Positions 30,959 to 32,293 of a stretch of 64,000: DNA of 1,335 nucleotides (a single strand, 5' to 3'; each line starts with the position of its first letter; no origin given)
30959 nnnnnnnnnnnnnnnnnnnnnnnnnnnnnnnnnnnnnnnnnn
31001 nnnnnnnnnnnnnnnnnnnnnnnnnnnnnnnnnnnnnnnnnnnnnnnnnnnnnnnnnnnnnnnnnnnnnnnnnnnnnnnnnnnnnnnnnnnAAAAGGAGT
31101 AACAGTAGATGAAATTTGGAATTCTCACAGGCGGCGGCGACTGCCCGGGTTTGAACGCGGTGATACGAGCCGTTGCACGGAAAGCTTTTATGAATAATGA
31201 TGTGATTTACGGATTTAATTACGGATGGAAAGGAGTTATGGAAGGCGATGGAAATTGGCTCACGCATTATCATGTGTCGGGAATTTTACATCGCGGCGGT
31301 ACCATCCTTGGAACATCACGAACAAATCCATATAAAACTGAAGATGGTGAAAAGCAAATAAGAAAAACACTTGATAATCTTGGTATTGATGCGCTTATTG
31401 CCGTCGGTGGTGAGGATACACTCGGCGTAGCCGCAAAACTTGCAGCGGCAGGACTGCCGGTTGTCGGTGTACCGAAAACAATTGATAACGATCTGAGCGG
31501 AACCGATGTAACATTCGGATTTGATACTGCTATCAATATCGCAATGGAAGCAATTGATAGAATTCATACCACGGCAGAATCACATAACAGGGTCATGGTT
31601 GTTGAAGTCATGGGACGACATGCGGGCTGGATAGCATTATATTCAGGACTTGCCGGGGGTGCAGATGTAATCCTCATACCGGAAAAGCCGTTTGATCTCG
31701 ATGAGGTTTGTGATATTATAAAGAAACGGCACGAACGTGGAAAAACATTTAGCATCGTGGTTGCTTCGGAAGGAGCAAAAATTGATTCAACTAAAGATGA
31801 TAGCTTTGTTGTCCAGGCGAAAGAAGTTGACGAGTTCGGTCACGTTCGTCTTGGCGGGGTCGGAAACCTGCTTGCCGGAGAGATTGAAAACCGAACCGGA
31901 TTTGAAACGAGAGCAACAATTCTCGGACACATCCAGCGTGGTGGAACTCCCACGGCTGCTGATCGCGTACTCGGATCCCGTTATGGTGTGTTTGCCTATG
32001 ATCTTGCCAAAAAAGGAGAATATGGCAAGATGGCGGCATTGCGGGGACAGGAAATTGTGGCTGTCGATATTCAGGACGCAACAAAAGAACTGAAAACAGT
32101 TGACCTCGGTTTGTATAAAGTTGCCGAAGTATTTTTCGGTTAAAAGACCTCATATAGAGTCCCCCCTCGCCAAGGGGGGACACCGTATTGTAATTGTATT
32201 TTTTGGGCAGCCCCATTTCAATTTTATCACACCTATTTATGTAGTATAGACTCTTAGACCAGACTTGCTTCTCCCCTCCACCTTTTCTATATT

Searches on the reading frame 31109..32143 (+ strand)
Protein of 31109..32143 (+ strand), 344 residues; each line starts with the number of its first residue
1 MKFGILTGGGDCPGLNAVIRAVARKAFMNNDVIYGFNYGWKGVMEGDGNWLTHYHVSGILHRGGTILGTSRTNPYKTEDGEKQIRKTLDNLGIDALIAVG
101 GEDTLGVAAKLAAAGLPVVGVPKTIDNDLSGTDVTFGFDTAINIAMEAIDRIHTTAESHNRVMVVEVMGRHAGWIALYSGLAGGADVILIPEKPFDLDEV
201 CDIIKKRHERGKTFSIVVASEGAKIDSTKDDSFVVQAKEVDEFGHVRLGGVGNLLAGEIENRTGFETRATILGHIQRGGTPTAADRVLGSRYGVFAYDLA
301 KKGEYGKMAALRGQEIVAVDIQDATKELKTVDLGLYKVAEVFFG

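Call 5: search_protein_families(library=pfam, proteins=[window:31109-32143:+], max_evalue=0.01)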
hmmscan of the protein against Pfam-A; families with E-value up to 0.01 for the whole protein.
window:31109-32143:+ (344 aa): 1 family
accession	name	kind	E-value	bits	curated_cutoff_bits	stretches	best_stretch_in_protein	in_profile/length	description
PF00365.25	PFK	-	1.1e-111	373.1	30.9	1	2-299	1-276/277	Phosphofructokinase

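Call 6: search_protein_families(library=ncbifam, proteins=[window:31109-32143:+], max_evalue=0.01)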
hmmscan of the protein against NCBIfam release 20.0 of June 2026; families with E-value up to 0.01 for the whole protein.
window:31109-32143:+ (344 aa): 12 families
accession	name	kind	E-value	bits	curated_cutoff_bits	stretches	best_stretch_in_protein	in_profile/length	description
TIGR02483.1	PFK_mixed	subfamily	3e-140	466.9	430.55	1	2-324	1-324/325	phosphofructokinase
NF002872.1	PRK03202.1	subfamily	1.5e-126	421.8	253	1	1-342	1-321/323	ATP-dependent 6-phosphofructokinase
NF010674.0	PRK14071.1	equivalog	2.9e-100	335.7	544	1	2-333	6-343/360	ATP-dependent 6-phosphofructokinase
TIGR02482.1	PFKA_ATP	equivalog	2e-95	319.3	371.35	2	2-230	1-230/301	6-phosphofructokinase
TIGR02478.1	6PF1K_euk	equivalog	1.8e-68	231.4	708.4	2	115-332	140-344/744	6-phosphofructokinase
NF041103.1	PFKA_PPi_Ttgales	equivalog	4.7e-54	184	550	1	4-325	2-347/407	diphosphate--fructose-6-phosphate 1-phosphotransferase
NF005301.0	PRK06830.1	equivalog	1.1e-51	175.7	400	1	2-332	83-423/445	ATP-dependent 6-phosphofructokinase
NF010675.0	PRK14072.1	subfamily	5.7e-48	163.7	273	1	7-329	10-353/416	diphosphate--fructose-6-phosphate 1-phosphotransferase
NF005482.0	PRK07085.1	subfamily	2.4e-34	118.8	446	1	1-222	74-314/558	diphosphate--fructose-6-phosphate 1-phosphotransferase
TIGR02477.1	PFKA_PPi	equivalog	1.9e-32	112.5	587.95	1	1-222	68-308/539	diphosphate--fructose-6-phosphate 1-phosphotransferase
NF005121.0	PRK06555.1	equivalog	6.9e-21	74.5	395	2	2-178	5-205/404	pyrophosphate--fructose-6-phosphate 1-phosphotransferase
TIGR01162.1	purE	equivalog_domain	0.0046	16.5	149.6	0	74-133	35-93/156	5-(carboxyamino)imidazole ribonucleotide mutase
